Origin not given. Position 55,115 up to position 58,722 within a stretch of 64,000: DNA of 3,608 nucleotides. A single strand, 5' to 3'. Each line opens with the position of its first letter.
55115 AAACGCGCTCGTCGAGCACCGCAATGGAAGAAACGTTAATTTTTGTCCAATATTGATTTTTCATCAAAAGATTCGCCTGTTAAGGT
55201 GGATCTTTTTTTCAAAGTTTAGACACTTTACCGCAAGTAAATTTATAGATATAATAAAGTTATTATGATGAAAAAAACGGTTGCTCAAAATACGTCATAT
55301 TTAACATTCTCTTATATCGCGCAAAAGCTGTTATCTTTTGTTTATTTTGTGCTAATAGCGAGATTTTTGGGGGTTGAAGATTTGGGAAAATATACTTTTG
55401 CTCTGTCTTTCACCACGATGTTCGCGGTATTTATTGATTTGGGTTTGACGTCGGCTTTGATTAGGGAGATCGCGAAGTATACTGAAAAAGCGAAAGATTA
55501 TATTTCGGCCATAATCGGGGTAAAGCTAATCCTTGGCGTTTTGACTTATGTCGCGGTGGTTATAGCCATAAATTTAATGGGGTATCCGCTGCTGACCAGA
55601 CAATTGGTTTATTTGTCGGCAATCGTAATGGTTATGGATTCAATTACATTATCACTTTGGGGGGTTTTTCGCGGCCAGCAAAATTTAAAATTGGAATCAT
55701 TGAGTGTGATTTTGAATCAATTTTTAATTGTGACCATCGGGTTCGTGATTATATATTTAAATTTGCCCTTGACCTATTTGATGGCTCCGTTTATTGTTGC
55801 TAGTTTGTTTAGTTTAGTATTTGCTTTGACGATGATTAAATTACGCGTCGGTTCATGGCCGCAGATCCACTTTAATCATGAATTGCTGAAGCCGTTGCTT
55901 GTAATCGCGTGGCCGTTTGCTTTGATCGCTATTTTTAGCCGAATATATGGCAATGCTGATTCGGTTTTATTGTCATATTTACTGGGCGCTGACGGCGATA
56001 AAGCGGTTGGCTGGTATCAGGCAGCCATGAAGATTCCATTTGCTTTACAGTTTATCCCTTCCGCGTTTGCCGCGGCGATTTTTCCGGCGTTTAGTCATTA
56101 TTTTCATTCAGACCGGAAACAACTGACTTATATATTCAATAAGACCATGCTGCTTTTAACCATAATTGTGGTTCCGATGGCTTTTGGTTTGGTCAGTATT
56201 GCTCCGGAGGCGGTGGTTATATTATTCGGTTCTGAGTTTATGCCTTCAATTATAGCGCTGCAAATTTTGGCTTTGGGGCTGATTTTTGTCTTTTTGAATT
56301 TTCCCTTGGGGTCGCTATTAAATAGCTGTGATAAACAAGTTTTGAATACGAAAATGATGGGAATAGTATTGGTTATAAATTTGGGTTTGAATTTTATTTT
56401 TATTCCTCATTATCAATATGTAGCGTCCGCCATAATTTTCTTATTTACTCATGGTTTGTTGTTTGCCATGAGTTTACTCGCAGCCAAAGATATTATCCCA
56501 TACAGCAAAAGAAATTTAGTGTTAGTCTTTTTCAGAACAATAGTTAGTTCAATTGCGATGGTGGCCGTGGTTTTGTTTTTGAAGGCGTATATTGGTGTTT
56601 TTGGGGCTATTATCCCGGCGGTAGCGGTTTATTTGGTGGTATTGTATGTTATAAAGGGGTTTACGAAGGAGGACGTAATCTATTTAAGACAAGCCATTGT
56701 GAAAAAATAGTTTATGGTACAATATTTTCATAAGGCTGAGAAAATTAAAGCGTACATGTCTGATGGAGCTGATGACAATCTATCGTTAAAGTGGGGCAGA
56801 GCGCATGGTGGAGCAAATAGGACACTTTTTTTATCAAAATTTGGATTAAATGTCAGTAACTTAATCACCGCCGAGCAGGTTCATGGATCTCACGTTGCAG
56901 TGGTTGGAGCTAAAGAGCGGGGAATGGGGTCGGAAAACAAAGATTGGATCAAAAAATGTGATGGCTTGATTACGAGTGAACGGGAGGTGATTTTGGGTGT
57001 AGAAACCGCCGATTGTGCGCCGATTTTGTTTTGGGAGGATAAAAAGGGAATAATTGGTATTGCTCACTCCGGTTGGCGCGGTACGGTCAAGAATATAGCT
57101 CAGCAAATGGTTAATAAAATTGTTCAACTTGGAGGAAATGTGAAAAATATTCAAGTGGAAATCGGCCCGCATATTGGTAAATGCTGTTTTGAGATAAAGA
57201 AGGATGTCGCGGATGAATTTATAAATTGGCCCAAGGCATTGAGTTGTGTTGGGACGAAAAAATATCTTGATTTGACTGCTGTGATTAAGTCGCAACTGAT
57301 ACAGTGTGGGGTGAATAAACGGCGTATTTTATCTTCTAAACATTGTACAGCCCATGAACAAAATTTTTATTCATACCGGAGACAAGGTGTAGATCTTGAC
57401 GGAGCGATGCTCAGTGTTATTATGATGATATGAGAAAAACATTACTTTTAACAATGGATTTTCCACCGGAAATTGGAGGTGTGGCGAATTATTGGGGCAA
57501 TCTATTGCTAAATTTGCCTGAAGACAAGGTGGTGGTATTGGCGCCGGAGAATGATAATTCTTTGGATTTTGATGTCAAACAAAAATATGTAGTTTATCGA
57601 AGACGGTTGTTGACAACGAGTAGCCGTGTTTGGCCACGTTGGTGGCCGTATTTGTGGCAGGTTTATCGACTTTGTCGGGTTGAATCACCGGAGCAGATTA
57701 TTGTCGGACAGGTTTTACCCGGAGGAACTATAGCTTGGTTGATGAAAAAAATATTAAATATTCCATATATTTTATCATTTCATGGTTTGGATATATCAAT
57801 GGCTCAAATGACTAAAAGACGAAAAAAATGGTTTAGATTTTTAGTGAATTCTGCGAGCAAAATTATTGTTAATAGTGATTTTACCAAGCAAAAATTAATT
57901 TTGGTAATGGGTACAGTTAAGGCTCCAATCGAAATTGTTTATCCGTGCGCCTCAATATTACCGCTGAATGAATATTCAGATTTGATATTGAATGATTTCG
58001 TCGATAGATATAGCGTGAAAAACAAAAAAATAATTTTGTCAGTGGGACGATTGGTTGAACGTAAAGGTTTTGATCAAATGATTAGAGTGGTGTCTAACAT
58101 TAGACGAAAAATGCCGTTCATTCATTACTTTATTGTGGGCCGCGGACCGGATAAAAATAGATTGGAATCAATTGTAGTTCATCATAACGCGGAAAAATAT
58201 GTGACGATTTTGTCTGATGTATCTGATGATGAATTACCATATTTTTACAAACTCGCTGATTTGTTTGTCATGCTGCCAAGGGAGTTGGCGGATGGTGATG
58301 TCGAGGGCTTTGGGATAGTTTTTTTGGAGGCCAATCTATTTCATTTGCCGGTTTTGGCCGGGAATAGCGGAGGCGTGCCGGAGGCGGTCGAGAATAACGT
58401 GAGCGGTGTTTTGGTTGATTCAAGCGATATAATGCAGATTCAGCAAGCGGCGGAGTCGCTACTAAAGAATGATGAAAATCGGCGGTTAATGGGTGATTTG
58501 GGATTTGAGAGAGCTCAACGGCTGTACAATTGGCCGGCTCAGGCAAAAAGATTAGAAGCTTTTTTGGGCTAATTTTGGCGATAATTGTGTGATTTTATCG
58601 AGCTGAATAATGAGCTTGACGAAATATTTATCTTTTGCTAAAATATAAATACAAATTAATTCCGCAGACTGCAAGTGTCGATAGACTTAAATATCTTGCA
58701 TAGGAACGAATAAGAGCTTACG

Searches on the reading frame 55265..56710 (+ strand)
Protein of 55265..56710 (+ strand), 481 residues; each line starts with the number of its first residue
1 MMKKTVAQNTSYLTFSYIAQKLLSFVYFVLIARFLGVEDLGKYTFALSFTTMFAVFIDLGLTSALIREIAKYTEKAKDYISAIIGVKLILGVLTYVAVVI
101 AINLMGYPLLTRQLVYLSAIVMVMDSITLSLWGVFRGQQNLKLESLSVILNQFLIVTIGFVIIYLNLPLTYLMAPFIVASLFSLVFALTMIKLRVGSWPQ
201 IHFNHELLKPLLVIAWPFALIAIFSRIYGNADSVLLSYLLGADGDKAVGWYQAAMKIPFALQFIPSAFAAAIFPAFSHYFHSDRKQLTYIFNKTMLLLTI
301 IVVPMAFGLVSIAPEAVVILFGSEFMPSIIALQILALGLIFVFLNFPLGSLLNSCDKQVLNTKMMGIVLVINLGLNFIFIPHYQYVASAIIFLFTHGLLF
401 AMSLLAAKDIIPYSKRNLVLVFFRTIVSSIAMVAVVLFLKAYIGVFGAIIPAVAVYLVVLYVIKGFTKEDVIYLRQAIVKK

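Call 75: search_protein_families(library=pfam, proteins=[window:55265-56710:+], max_evalue=0.00001)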
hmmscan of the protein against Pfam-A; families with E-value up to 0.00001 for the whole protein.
window:55265-56710:+ (481 aa): 2 families
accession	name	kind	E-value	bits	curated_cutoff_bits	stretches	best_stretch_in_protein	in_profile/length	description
PF01943.22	Polysacc_synt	-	3.3e-40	138.7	28.2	1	6-279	1-273/274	Polysaccharide biosynthesis protein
PF13440.11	Polysacc_synt_3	-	3.6e-27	95.8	23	1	31-329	2-292/293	Polysaccharide biosynthesis protein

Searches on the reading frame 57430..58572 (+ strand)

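Call 75: search_protein_families(library=pfam, proteins=[window:57430-58572:+], max_evalue=0.00001)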
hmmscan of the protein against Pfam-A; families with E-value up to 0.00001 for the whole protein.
window:57430-58572:+ (380 aa): 4 families
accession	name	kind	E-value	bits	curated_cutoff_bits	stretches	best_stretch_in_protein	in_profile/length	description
PF00534.26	Glycos_transf_1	-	3.3e-36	124.8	26.4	1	196-355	12-166/172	Glycosyl transferases group 1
PF13692.12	Glyco_trans_1_4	-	3.4e-25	89.4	27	1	200-347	2-142/142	Glycosyl transferases group 1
PF13439.12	Glyco_transf_4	-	1.1e-17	65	28.5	1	15-172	1-164/170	Glycosyltransferase Family 4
PF13579.12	Glyco_trans_4_4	-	6.3e-12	46.5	29.7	1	16-171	1-156/158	Glycosyl transferase 4-like domain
